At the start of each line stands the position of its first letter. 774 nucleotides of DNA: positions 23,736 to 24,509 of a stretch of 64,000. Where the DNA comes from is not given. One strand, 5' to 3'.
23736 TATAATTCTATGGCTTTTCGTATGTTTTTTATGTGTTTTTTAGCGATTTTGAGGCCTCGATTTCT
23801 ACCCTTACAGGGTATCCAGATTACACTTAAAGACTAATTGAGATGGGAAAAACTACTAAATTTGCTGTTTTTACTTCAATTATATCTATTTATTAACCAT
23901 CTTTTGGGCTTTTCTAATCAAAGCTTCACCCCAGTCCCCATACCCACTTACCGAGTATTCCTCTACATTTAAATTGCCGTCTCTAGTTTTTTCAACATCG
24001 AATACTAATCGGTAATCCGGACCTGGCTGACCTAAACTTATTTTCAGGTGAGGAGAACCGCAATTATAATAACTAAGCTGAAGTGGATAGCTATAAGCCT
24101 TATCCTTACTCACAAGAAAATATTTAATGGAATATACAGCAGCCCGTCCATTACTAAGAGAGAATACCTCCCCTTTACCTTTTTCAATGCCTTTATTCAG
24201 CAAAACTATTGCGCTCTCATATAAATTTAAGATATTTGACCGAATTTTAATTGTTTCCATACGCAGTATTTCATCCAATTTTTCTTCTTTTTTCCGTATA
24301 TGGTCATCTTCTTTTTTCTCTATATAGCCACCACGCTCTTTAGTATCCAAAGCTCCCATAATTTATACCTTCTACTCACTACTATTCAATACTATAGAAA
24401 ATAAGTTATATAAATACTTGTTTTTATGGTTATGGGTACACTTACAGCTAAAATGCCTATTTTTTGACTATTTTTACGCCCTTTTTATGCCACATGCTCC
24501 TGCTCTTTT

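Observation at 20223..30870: Accessory island of about 10.6 kb rich in toxin-antitoxin, metal-resistance and decayed genes, between an MFS transporter and an FKBP gene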

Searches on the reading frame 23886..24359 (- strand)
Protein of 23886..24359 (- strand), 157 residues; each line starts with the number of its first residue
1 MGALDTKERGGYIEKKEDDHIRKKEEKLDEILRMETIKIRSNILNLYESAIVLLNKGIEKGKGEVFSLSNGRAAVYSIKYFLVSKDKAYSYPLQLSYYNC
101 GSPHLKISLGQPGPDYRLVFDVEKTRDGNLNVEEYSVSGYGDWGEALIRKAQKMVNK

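Call 3: search_protein_families(library=pfam, proteins=[window:23886-24359:-], max_evalue=0.01)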
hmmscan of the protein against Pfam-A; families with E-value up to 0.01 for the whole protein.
window:23886-24359:- (157 aa): 0 families

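Call 24: search_protein_families(library=padloc, proteins=[window:23886-24359:-], max_evalue=0.05)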
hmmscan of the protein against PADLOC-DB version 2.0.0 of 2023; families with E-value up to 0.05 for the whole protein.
window:23886-24359:- (157 aa): 0 families

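Call 25: search_protein_families(library=ncbifam, proteins=[window:23886-24359:-], max_evalue=0.05)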
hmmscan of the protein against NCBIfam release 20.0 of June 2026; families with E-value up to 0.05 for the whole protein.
window:23886-24359:- (157 aa): 1 family
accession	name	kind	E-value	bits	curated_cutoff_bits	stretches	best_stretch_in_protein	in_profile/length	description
NF053609.1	Sul12a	equivalog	0.017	15.3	150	1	8-68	44-98/103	Sul12a family chromatin-organizing protein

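Call 54: search_protein_families(library=pfam, proteins=[window:23886-24359:-], max_evalue=5)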
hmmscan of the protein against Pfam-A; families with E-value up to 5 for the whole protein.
window:23886-24359:- (157 aa): 0 families

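Call 56: find_homologous_proteins(query=window:23886-24359:-, max_evalue=0.001)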
Query window:23886-24359:- (157 aa): 1 proteins with E <= 0.001 among 25 candidates.
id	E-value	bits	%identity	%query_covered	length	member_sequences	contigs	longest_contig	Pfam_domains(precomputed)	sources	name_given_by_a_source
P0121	9.1e-98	342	100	100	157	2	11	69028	-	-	-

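Call 58: find_encoding_contigs(protein=P0121, flank=10000, max_places=10)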
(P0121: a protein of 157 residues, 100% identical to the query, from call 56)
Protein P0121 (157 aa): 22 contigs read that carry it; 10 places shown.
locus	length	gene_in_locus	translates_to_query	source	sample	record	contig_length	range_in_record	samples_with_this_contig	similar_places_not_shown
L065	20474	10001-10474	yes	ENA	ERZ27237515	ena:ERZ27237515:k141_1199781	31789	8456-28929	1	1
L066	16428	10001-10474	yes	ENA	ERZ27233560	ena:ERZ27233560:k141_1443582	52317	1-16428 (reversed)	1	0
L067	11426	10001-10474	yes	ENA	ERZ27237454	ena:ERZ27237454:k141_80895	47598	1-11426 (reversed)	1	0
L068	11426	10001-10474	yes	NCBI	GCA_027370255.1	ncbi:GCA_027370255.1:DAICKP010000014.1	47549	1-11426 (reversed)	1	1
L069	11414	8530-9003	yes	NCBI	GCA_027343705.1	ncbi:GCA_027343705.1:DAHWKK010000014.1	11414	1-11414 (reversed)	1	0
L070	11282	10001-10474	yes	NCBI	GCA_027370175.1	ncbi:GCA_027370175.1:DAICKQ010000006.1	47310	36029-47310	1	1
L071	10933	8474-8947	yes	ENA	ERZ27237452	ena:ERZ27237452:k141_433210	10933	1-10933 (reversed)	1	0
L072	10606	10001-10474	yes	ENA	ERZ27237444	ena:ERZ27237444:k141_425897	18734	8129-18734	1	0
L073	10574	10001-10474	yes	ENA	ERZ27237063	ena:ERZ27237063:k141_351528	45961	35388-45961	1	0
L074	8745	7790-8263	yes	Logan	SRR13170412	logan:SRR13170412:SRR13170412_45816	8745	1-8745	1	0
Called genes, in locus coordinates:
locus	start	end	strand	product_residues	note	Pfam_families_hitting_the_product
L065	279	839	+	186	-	-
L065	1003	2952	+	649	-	-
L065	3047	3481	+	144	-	PF00254:FKBP_C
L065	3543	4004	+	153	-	-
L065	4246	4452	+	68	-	-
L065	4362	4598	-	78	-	-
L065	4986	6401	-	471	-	PF01134:GIDA (weak), PF03486:HI0933_like (faint), PF07992:Pyr_redox_2, PF13738:Pyr_redox_3, PF00070:Pyr_redox, PF02852:Pyr_redox_dim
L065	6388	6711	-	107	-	PF01022:HTH_5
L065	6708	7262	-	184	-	PF00578:AhpC-TSA, PF08534:Redoxin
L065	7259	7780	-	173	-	-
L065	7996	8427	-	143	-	PF01934:HepT-like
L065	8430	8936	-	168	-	PF18765:Polbeta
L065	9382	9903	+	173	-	PF00583:Acetyltransf_1, PF13420:Acetyltransf_4 (weak)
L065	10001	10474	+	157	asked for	-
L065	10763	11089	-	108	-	-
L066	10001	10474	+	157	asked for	-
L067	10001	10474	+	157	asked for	-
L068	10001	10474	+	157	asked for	-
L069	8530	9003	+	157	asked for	-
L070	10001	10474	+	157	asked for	-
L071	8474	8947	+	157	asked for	-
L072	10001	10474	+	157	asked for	-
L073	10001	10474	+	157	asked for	-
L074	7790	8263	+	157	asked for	-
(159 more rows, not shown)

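Call 75: search_protein_representatives(protein=window:23886-24359:-)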
Query: 157 residues. Proteins with E-value up to 0.001 (for the whole library): 6; up to 1e-10: 3; up to 1e-30: 1. The best 6 are listed.
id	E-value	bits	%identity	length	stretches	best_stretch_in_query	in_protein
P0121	2.9e-98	342.0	100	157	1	1-157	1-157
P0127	3.5e-14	69.1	50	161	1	23-156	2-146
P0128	4.2e-14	68.8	51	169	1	23-154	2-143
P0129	2.0e-07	47.1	39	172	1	23-139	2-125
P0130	4.2e-05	39.6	39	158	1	23-111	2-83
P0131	8.6e-05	38.6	39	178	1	25-108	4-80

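Call 81: predict_structure(protein=window:23886-24359:-)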
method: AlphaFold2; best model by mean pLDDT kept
length: 157 residues; sequences in the alignment: 1
mean_pLDDT: 46.3   pTM: 0.29
mean pLDDT of the five models: 46.3, 43.3, 41.7, 36.2, 33.9
residues with pLDDT >= 90: 0; 70-90: 3; 50-70: 49; < 50: 105
segments of 3 or more residues with pLDDT < 50: 31-46, 48-53, 55-105, 110-116, 124-126, 128-130, 137-140, 150-152, 154-157
pLDDT, mean of each block of 10 residues (from residue 1): 53 63 61 40 46 44 31 34 34 45 47 46 49 50 50 45
secondary structure, 60 per line:
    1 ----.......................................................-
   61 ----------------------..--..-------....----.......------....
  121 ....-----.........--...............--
elements in order: H5-59 E96-99 E104-110 E117-124 E130-138 H141-155
